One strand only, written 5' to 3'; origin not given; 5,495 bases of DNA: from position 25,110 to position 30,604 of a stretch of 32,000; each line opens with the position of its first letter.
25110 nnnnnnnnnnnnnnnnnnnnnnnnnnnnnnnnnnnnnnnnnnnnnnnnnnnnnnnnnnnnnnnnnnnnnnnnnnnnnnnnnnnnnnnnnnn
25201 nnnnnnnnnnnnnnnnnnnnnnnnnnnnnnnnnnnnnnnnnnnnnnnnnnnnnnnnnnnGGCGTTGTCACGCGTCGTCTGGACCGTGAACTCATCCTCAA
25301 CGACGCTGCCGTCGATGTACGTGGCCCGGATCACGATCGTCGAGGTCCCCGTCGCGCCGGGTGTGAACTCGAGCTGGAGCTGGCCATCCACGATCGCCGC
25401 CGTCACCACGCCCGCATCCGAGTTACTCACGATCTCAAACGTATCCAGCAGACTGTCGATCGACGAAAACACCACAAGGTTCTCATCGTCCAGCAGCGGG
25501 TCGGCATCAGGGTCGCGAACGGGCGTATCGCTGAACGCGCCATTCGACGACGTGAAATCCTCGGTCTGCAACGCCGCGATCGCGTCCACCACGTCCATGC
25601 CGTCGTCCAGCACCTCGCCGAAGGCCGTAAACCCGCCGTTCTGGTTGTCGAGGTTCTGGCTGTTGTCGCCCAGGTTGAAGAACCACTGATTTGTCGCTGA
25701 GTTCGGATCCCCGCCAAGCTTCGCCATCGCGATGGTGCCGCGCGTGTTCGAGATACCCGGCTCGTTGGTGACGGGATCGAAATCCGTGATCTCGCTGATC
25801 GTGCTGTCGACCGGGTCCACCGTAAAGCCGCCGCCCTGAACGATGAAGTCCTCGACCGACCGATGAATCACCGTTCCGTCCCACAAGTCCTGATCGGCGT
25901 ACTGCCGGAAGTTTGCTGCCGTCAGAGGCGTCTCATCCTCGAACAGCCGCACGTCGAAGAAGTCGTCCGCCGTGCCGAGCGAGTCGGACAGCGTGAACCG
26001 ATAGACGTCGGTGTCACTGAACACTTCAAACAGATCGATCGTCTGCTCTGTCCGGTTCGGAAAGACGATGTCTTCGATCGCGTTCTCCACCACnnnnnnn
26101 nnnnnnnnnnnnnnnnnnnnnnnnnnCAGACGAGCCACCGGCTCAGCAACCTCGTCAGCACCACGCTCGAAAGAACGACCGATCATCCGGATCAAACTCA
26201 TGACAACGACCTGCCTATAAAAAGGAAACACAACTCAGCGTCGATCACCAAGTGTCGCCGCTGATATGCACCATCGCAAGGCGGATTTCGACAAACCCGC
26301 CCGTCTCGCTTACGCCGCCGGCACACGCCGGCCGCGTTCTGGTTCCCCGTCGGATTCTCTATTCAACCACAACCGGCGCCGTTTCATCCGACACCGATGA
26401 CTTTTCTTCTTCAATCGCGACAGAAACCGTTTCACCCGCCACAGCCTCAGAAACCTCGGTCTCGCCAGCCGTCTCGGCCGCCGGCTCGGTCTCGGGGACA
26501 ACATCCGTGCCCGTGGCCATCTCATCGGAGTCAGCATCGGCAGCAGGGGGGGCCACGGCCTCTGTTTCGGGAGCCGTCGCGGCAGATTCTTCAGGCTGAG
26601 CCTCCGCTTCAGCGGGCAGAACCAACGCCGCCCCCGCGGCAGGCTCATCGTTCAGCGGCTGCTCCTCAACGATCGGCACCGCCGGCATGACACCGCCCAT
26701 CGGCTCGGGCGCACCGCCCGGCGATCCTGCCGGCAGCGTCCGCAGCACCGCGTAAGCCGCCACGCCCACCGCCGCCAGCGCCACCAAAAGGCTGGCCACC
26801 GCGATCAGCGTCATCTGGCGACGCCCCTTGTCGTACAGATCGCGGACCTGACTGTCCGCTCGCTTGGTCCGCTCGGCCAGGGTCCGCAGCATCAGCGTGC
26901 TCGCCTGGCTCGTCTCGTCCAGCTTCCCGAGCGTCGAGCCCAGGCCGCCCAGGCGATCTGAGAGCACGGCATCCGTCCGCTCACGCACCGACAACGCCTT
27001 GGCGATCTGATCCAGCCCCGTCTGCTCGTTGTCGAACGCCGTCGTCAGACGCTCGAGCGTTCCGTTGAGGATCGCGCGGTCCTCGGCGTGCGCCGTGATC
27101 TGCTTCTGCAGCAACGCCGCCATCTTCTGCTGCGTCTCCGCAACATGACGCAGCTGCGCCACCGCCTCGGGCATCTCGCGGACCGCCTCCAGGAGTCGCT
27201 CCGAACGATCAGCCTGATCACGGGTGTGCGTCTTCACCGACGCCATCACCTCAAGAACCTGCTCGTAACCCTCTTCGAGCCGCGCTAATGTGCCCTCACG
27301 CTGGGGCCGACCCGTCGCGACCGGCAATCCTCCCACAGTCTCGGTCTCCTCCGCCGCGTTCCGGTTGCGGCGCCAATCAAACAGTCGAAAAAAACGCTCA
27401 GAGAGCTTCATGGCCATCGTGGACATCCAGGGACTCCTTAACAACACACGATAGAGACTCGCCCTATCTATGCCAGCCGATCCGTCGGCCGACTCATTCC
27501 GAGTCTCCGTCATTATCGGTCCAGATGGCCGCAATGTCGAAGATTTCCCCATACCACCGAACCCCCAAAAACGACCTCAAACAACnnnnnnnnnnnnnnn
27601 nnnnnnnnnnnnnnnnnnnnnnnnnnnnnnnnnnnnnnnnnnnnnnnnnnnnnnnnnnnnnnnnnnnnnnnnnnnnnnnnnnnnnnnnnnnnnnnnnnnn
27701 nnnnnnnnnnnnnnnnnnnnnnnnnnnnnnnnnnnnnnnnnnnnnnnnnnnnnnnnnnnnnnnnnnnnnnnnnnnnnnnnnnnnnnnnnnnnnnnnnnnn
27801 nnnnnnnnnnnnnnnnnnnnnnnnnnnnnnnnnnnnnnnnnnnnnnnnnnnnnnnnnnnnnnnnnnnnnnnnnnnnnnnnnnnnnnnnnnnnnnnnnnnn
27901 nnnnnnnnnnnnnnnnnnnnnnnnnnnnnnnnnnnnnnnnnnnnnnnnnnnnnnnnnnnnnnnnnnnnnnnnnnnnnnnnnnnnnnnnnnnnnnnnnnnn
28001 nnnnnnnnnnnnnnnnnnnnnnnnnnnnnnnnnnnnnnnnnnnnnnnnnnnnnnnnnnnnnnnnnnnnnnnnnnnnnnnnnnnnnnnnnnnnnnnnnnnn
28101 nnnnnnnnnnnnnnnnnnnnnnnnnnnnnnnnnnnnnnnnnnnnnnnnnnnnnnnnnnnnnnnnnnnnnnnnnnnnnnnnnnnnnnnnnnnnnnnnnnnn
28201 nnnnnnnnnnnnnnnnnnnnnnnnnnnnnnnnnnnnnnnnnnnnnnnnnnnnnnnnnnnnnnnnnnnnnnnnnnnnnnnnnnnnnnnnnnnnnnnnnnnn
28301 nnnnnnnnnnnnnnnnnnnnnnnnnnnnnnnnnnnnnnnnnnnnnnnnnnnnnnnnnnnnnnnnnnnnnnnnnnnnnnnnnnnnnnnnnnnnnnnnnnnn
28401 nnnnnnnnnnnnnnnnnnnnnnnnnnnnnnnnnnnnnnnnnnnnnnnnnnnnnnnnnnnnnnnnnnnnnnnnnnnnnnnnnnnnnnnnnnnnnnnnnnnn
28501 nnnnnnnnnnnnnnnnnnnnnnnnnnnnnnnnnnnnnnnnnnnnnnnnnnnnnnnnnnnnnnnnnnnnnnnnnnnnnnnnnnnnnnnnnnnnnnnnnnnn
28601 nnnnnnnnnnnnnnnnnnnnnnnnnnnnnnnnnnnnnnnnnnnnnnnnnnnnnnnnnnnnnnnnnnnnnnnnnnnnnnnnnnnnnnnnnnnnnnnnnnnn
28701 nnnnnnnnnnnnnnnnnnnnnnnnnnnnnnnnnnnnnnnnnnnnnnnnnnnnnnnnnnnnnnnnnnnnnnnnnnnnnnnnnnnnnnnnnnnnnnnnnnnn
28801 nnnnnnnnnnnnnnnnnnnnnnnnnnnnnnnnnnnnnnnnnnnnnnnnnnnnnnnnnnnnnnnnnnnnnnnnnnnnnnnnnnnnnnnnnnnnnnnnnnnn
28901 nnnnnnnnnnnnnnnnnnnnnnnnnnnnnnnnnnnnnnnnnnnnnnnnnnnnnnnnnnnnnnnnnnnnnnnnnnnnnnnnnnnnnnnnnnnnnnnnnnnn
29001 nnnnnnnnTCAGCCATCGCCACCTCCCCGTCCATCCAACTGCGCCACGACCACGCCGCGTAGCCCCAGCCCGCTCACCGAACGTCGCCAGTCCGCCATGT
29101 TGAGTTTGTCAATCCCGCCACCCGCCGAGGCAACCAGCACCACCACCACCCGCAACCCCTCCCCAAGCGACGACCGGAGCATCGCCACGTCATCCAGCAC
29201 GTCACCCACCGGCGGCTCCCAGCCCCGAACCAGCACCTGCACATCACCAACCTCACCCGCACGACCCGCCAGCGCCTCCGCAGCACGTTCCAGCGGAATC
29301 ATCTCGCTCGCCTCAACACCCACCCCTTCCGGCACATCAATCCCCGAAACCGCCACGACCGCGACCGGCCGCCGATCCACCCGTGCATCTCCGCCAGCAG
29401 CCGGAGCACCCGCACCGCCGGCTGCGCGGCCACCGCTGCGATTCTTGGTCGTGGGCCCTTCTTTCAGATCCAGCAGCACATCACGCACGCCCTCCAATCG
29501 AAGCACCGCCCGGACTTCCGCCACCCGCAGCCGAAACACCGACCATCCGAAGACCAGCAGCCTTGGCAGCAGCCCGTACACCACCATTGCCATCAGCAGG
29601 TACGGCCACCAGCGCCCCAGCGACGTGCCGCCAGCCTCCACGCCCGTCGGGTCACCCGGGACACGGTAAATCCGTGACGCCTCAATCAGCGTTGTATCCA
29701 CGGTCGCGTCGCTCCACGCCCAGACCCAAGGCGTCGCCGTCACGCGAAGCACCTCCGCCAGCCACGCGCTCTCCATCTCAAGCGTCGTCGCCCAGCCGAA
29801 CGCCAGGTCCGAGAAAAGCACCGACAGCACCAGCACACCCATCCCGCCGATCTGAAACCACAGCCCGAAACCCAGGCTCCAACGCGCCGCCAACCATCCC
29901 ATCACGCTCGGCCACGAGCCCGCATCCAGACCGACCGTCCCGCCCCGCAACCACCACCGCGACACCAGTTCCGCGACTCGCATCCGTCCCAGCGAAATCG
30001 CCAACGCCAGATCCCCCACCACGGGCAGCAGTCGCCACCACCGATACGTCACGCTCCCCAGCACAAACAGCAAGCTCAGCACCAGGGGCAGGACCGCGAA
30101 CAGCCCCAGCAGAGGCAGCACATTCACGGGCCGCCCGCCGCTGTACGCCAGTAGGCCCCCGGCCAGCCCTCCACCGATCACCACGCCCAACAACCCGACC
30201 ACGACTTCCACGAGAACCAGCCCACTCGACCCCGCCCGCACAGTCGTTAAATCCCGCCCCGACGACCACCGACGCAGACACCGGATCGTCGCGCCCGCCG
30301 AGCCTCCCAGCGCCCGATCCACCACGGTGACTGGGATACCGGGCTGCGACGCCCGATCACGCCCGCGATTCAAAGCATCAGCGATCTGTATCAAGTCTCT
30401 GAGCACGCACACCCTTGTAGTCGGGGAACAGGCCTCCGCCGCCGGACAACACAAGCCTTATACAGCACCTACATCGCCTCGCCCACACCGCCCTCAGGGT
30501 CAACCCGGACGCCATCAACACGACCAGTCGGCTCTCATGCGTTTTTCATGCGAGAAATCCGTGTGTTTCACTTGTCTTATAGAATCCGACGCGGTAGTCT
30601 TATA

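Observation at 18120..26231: Giant protein built as a duplicated supermodule: cyclophilin + Ig-like + CARDB array, twice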

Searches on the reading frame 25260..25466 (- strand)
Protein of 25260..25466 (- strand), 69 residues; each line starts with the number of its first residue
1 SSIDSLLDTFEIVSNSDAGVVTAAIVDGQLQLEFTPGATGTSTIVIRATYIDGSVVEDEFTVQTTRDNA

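Call 15: search_protein_families(library=pfam, proteins=[window:25260-25466:-], max_evalue=10)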
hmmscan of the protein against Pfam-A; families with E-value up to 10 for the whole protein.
seq(69 aa): 2 families
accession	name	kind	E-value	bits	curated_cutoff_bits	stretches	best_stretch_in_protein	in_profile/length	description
PF07501.17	G5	-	0.029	15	23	1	35-63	31-59/75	G5 domain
PF20658.2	MSG_insertion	-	0.18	12.5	24.8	1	5-39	16-50/76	Malate synthase G, alpha-beta insertion domain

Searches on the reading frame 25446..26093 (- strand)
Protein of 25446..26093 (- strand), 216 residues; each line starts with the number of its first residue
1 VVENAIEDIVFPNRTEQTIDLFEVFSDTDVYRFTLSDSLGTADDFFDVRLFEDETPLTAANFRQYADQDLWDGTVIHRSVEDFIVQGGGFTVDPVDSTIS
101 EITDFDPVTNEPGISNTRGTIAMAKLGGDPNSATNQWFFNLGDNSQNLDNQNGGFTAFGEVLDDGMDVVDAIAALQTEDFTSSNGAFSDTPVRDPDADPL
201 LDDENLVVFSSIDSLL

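Call 15: search_protein_families(library=pfam, proteins=[window:25446-26093:-], max_evalue=10)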
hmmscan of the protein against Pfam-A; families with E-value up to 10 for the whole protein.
seq(216 aa): 1 family
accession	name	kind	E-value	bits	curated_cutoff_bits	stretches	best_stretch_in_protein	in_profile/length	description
PF00160.26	Pro_isomerase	-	3.8e-32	112.2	21.7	1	46-179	12-144/159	Cyclophilin type peptidyl-prolyl cis-trans isomerase/CLD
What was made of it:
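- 25449..26006 (-): Cyclophilin 1 (aa 76-261), PpiA/PpiB-like, with the catalytic Arg/Phe/Gln and pocket residues intact. Pfam 112 bits (call 15).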

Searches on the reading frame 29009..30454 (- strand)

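Call 20: search_protein_families(library=pfam, proteins=[window:29009-30454:-], max_evalue=0.001)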
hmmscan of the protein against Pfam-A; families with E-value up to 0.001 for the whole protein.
window:29009-30454:- (481 aa): 1 family
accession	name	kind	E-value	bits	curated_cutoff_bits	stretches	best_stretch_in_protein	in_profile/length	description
PF11067.13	DUF2868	-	1.6e-31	110.5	26.8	1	183-464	22-314/315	Protein of unknown function (DUF2868)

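Call 87: search_protein_families(library=ncbifam, proteins=[window:29009-30454:-], max_evalue=0.1)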
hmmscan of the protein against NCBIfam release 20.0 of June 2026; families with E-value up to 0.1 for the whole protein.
window:29009-30454:- (481 aa): 0 families
